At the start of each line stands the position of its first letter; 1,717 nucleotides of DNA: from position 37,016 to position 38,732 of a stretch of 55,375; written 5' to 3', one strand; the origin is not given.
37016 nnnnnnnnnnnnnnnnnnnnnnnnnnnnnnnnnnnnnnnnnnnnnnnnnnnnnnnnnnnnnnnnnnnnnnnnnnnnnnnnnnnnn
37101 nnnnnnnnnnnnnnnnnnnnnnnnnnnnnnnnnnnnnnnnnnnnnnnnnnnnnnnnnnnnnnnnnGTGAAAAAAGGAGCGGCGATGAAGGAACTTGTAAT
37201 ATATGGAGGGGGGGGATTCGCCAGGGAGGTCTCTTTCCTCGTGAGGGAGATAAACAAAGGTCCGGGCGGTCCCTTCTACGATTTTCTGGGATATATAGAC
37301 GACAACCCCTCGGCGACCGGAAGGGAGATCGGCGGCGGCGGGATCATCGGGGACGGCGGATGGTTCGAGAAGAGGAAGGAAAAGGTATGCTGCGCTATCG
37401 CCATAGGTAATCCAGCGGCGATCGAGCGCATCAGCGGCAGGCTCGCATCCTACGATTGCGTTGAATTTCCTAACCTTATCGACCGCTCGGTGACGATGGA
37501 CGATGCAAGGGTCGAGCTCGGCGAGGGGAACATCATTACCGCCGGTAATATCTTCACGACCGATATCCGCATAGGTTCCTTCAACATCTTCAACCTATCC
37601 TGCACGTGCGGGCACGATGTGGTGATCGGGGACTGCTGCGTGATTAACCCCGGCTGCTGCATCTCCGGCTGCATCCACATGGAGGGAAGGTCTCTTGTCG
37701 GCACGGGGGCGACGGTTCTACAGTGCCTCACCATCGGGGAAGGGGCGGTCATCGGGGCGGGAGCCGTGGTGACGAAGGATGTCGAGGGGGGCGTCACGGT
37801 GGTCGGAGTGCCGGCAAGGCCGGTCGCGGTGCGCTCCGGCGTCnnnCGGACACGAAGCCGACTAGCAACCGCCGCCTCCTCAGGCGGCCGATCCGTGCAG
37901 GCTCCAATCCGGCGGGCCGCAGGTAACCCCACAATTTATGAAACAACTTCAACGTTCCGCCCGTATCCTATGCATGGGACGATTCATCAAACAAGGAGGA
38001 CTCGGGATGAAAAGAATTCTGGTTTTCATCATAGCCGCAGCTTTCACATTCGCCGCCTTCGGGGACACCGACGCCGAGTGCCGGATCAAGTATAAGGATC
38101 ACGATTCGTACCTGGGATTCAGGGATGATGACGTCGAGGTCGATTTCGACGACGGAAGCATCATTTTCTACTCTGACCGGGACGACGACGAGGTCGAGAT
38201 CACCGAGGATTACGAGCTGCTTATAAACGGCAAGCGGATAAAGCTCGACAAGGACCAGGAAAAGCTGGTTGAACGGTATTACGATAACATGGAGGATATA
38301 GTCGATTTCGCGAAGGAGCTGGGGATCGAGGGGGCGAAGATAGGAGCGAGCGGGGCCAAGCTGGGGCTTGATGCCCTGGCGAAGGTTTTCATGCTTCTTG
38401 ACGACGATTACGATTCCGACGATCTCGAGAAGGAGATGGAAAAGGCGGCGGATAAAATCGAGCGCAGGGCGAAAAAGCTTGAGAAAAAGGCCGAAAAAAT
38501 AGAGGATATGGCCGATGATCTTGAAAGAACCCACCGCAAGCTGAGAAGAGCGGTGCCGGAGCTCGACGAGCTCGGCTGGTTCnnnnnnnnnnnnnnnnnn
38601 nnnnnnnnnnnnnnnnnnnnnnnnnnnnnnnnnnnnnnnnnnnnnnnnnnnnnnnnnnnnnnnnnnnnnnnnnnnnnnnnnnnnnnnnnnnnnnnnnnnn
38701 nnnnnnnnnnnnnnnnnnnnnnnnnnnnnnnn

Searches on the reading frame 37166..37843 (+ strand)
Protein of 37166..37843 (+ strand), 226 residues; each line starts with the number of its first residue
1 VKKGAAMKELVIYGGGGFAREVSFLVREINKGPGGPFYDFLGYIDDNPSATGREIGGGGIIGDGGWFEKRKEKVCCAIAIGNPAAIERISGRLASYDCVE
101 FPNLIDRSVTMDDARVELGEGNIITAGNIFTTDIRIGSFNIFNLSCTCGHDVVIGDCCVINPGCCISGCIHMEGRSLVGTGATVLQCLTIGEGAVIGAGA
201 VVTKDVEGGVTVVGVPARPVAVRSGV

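Call 25: search_protein_families(library=pfam, proteins=[window:37166-37843:+], max_evalue=0.001)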
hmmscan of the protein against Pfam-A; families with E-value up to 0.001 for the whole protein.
window:37166-37843:+ (226 aa): 2 families
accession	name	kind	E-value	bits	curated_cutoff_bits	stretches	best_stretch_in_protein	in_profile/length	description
PF17836.7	PglD_N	-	8.2e-08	33.1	23.4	1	10-90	2-75/78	PglD N-terminal domain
PF00132.30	Hexapep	-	1.6e-05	24.8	27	1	175-204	7-36/36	Bacterial transferase hexapeptide (six repeats)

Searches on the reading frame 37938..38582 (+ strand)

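Call 25: search_protein_families(library=pfam, proteins=[window:37938-38582:+], max_evalue=0.001)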
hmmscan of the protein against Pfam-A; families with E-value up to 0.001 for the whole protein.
window:37938-38582:+ (215 aa): 2 families
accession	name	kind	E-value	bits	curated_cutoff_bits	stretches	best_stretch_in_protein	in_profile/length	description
PF11101.13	DUF2884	-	1e-14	55.2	30.6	2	67-174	8-109/228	Protein of unknown function (DUF2884)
PF13476.12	AAA_23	-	0.00077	20.6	27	1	32-198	35-176/201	AAA domain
